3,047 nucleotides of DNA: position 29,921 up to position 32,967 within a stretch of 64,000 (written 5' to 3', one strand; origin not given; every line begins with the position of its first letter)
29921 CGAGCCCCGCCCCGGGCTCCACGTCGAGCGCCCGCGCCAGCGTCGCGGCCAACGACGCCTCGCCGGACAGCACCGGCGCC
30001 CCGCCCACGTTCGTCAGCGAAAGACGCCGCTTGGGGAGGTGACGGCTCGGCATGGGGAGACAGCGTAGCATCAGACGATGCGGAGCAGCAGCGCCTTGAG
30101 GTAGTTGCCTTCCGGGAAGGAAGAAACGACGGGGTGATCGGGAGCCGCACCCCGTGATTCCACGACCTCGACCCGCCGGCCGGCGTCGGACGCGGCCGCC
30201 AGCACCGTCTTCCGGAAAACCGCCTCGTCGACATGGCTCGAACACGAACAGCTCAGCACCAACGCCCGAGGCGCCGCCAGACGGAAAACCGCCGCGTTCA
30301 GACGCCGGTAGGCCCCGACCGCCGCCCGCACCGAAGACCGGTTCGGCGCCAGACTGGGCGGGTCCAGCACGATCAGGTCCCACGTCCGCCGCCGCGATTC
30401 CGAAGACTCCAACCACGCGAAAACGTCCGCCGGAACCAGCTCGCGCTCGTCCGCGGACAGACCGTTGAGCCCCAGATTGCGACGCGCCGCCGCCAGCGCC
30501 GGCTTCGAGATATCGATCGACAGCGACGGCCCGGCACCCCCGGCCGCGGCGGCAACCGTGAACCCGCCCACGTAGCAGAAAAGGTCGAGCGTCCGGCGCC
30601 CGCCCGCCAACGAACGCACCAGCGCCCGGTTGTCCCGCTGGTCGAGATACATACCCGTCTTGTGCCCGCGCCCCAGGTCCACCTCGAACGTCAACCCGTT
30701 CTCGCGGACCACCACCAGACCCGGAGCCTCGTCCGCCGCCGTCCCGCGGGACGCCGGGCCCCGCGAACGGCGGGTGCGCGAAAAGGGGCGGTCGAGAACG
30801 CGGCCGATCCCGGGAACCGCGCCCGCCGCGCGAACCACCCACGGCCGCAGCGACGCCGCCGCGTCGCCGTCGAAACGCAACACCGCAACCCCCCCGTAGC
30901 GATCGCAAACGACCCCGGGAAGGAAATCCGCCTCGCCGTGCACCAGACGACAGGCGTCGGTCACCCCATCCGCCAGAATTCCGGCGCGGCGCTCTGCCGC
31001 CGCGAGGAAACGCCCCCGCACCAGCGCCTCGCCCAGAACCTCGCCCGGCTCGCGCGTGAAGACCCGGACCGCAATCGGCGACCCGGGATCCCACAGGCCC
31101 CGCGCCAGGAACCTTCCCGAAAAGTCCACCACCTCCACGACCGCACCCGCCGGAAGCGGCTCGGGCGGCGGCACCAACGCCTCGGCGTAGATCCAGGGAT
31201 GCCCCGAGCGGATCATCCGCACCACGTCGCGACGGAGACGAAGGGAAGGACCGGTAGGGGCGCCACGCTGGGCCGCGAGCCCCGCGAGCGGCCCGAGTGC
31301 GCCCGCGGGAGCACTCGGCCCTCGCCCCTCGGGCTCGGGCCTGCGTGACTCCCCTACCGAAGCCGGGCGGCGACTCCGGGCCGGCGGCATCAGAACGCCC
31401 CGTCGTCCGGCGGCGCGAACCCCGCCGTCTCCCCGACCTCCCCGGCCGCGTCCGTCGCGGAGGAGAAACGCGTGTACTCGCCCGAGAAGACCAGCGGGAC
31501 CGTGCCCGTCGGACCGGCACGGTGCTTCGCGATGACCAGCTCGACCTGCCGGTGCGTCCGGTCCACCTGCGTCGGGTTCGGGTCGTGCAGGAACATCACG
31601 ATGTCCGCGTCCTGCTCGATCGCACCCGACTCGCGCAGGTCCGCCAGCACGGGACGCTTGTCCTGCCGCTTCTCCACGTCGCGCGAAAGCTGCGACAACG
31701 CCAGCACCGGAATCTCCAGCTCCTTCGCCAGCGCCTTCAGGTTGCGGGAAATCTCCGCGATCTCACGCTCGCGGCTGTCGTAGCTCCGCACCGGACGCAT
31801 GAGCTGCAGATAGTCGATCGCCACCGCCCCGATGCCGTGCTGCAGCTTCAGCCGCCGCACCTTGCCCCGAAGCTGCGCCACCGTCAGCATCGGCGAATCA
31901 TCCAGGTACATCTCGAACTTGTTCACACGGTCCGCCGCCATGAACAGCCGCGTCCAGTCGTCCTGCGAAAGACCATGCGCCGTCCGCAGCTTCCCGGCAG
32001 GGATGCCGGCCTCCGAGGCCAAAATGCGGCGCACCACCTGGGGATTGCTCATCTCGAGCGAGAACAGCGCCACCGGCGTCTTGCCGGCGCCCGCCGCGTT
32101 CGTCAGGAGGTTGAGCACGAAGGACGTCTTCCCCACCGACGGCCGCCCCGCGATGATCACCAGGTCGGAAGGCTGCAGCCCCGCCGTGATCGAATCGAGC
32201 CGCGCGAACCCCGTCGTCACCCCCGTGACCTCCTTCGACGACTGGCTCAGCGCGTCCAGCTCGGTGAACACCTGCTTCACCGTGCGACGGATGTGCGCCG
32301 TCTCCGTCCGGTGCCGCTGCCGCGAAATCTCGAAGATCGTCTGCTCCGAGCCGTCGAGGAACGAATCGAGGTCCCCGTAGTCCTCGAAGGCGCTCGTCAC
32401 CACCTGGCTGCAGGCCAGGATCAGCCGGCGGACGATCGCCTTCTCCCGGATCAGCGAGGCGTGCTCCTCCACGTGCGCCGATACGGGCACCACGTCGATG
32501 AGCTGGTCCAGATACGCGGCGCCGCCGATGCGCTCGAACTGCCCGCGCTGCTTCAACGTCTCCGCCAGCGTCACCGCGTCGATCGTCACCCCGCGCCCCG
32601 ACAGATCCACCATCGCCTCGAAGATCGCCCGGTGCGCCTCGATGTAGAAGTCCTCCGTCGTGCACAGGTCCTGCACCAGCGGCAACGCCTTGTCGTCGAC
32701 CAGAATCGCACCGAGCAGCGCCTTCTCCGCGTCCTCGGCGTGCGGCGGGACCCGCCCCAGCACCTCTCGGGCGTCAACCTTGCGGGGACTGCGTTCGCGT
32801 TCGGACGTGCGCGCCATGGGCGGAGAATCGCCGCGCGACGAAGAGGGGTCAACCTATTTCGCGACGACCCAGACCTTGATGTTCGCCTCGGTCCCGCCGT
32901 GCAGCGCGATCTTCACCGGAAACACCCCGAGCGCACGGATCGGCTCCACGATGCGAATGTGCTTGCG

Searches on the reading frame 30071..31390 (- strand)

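Call 16: search_protein_families(library=pfam, proteins=[window:30071-31390:-], max_evalue=0.001)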
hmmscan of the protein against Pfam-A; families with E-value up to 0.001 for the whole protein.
window:30071-31390:- (439 aa): 5 families
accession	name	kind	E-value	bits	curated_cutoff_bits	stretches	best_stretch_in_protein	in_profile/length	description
PF10672.15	Methyltrans_SAM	-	2.5e-25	89.7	27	1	221-392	81-248/286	S-adenosylmethionine-dependent methyltransferase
PF17785.7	PUA_3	-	1.3e-20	73.4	22.6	1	50-113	1-64/64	PUA-like domain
PF03602.21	Cons_hypoth95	-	0.00019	21.6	24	1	264-345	42-122/182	Conserved hypothetical protein 95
PF13847.12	Methyltransf_31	-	0.00026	21.1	27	1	264-384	4-113/145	Methyltransferase domain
PF09445.16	Methyltransf_15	-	0.00091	19.3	22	0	266-346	3-81/165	RNA cap guanine-N2 methyltransferase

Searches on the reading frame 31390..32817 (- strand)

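Call 16: search_protein_families(library=pfam, proteins=[window:31390-32817:-], max_evalue=0.001)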
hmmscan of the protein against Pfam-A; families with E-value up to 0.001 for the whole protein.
window:31390-32817:- (475 aa): 4 families
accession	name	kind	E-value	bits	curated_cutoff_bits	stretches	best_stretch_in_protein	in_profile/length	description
PF03796.21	DnaB_C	-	5.4e-99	331.1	27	1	199-452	1-254/255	DnaB-like helicase C terminal domain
PF00772.26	DnaB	-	8.6e-33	112.9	23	1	24-125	2-103/103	DnaB-like helicase N terminal domain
PF13481.12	AAA_25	-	3e-11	43.8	27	1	200-378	15-191/195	AAA domain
PF06745.19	ATPase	-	0.00015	21.6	26.6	1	200-378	1-165/231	KaiC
